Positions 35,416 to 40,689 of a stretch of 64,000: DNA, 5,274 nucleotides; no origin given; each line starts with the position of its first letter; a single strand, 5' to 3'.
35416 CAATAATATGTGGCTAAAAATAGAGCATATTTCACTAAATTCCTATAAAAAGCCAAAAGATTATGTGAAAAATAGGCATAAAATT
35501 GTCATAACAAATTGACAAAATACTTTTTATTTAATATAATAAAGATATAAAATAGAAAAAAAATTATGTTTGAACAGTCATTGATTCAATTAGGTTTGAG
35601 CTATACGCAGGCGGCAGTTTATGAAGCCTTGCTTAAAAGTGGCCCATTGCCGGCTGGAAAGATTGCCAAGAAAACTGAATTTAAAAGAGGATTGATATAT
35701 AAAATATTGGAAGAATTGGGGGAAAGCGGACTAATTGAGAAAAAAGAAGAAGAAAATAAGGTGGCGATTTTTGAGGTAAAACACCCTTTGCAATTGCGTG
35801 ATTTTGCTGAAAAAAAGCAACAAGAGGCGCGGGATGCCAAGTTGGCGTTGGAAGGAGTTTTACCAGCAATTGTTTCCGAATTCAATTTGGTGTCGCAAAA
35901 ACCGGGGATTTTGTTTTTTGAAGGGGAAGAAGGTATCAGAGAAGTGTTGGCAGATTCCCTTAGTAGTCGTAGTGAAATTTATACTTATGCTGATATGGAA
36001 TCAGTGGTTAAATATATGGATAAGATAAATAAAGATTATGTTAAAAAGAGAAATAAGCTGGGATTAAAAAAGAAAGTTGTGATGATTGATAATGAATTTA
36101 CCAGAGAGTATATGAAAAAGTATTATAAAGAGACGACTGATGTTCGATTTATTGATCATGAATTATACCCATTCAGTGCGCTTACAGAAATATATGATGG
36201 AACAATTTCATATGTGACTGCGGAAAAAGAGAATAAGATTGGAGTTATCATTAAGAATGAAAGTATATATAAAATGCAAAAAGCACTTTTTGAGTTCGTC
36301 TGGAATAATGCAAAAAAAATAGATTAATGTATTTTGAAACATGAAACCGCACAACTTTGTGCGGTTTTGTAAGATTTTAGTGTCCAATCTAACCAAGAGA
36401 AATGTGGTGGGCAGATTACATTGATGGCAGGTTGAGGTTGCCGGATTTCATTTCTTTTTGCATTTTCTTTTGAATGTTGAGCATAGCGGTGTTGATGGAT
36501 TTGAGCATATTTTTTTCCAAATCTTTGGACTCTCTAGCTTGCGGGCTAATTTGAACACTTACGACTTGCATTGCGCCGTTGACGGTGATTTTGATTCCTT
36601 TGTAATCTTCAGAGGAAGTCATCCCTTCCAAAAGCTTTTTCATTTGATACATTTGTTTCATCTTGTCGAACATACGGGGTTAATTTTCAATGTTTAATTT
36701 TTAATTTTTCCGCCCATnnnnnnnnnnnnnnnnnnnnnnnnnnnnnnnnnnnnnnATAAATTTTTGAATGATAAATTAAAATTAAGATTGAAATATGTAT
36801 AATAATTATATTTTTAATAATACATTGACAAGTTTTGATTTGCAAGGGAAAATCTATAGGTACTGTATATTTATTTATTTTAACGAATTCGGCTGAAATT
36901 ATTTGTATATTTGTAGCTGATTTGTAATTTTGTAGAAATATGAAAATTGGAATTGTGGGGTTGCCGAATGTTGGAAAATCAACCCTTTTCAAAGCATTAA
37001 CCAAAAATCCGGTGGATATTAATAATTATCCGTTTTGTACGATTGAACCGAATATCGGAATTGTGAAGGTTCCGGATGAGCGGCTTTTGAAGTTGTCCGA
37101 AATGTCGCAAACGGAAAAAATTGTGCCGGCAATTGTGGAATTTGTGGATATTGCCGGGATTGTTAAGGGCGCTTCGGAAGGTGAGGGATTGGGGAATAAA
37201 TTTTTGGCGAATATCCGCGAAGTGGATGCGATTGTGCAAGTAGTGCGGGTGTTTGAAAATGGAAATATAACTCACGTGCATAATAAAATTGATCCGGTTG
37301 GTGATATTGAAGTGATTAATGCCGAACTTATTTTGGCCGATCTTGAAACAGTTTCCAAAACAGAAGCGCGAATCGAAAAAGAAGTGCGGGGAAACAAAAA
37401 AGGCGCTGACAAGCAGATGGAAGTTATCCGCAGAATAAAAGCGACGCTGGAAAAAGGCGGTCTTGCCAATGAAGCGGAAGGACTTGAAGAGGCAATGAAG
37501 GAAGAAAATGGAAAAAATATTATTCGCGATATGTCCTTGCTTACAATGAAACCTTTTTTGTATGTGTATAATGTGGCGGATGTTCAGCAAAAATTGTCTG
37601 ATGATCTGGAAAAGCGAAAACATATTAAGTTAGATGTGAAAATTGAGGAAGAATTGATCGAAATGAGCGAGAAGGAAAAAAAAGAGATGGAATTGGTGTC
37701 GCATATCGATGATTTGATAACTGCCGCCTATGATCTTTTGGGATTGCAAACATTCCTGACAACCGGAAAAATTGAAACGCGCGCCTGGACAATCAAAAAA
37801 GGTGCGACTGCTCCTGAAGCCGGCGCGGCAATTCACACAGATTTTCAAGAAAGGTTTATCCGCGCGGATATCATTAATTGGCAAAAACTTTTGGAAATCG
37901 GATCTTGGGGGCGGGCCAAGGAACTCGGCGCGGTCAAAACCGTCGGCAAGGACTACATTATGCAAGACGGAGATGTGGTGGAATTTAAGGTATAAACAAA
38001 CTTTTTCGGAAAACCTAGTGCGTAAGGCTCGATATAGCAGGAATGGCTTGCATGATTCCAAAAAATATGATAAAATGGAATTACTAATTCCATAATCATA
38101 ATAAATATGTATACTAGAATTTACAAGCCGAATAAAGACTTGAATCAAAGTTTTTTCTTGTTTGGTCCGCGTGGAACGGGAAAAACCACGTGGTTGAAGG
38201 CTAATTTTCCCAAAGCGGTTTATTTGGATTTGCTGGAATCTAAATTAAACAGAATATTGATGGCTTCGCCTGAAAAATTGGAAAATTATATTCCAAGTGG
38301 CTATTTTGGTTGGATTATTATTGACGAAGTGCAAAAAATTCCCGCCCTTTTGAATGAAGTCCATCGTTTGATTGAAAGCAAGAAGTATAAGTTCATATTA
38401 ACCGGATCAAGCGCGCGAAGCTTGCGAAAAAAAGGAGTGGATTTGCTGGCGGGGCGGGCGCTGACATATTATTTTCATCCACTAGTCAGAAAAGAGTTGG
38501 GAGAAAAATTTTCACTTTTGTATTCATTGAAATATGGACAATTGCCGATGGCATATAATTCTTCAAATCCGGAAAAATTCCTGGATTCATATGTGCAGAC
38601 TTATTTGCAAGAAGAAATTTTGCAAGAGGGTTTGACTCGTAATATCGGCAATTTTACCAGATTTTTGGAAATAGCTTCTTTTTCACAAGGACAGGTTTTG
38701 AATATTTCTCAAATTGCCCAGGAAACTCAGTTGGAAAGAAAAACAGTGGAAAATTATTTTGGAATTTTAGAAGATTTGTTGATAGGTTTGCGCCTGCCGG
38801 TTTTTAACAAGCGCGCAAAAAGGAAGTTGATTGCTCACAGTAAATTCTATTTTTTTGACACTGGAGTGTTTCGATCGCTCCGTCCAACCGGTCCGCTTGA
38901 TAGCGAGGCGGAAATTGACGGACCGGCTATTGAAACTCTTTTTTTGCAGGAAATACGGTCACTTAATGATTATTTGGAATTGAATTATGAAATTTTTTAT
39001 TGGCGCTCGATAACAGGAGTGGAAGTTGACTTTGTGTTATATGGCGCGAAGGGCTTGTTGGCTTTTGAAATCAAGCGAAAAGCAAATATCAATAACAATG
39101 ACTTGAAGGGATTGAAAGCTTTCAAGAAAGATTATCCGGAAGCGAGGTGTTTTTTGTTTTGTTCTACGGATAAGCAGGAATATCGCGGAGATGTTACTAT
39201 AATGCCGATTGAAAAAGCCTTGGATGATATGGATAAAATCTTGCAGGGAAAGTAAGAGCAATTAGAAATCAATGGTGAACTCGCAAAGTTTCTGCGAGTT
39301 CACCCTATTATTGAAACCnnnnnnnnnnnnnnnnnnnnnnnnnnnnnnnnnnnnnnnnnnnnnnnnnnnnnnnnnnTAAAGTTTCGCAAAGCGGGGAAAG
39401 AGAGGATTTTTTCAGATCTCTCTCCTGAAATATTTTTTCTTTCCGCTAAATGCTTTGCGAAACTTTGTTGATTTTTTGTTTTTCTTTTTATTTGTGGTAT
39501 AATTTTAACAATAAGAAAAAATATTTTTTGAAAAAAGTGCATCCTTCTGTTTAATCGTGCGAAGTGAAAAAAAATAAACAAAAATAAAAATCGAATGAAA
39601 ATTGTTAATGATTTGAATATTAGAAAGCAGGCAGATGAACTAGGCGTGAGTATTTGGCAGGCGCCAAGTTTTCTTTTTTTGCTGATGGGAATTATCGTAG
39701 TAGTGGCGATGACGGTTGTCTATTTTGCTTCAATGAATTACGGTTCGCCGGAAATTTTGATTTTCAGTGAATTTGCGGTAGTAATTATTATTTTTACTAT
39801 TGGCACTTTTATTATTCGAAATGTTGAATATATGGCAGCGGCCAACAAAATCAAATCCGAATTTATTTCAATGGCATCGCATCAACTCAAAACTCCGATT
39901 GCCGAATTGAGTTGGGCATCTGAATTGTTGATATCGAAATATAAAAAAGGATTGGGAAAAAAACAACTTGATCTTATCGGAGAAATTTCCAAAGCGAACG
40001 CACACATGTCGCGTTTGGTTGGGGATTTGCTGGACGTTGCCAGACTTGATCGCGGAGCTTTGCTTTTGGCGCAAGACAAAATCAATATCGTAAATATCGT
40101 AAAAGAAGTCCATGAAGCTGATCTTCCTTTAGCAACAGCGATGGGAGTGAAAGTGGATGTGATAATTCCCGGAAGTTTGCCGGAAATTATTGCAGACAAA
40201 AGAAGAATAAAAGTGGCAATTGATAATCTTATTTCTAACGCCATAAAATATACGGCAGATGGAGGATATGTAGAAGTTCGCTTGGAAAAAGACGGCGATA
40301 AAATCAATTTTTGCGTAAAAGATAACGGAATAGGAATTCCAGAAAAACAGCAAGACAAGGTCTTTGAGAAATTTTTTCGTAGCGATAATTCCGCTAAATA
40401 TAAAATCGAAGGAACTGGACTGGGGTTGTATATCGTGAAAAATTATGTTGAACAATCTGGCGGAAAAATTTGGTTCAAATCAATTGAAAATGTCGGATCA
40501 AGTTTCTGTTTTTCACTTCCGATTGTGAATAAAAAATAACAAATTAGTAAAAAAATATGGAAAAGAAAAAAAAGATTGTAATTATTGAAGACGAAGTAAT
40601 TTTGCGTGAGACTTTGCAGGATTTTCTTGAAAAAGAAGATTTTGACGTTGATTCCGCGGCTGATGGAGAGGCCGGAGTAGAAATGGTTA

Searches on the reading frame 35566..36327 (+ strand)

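Call 8: search_protein_families(library=pfam, proteins=[window:35566-36327:+])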
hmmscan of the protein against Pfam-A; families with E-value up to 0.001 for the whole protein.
window:35566-36327:+ (253 aa): 1 family
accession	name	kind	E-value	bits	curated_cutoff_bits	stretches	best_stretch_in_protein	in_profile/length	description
PF01978.25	TrmB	-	1.6e-12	47.6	25.6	1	8-65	3-60/68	Sugar-specific transcriptional regulator TrmB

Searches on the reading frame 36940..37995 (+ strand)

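Call 8: search_protein_families(library=pfam, proteins=[window:36940-37995:+])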
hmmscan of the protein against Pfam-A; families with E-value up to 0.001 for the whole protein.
window:36940-37995:+ (351 aa): 4 families
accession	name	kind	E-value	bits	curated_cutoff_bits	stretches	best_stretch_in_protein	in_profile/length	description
PF06071.19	YchF-GTPase_C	-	8.3e-31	106.4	27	1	269-351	1-83/84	Protein of unknown function (DUF933)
PF01926.29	MMR_HSR1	-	3.2e-22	79.2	21.9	1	2-118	1-97/113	50S ribosome-binding GTPase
PF02421.24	FeoB_N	-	4e-08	33.4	27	1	2-47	2-47/156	Ferrous iron transport protein B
PF02824.27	TGS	-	1.4e-05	25.4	22.2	1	285-349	13-58/60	TGS domain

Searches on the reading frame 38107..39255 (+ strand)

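Call 8: search_protein_families(library=pfam, proteins=[window:38107-39255:+])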
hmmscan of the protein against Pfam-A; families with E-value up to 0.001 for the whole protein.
window:38107-39255:+ (382 aa): 4 families
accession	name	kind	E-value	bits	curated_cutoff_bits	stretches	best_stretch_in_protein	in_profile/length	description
PF13635.12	DUF4143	-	5e-28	98.3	28.1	1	169-324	2-159/160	Domain of unknown function (DUF4143)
PF13173.12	AAA_14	-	2.5e-20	73.2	27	1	14-130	3-127/129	AAA domain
PF13401.12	AAA_22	-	1.6e-05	25.6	27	0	58-102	75-124/130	AAA domain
PF24389.1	ORC-CDC6-like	-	0.00083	18.6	27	0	13-39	32-58/571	ORC-CDC6-like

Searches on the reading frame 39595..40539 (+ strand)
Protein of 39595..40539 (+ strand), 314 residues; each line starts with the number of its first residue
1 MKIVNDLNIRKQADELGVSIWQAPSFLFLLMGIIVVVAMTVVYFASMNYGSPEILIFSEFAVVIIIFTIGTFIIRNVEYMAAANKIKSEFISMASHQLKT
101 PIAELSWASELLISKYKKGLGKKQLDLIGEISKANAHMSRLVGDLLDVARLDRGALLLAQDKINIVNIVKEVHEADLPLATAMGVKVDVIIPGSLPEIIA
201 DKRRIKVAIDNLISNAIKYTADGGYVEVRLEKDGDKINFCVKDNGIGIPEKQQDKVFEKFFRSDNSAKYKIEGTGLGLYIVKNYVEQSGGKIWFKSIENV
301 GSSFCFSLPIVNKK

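Call 23: search_protein_families(library=pfam, proteins=[window:39595-40539:+])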
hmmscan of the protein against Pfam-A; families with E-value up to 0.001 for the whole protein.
window:39595-40539:+ (314 aa): 4 families
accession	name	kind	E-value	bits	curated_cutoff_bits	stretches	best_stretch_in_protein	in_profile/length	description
PF02518.31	HATPase_c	-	7.9e-30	104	26.4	1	201-310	2-109/111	Histidine kinase-, DNA gyrase B-, and HSP90-like ATPase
PF00512.31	HisKA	-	1.2e-11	44.9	26.9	1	87-154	2-66/66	His Kinase A (phospho-acceptor) domain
PF13581.12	HATPase_c_2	-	2.2e-07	31.4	27.4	1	202-286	29-110/127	Histidine kinase-like ATPase domain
PF13589.12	HATPase_c_3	-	3.1e-05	24.4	25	1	206-270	4-68/137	Histidine kinase-, DNA gyrase B-, and HSP90-like ATPase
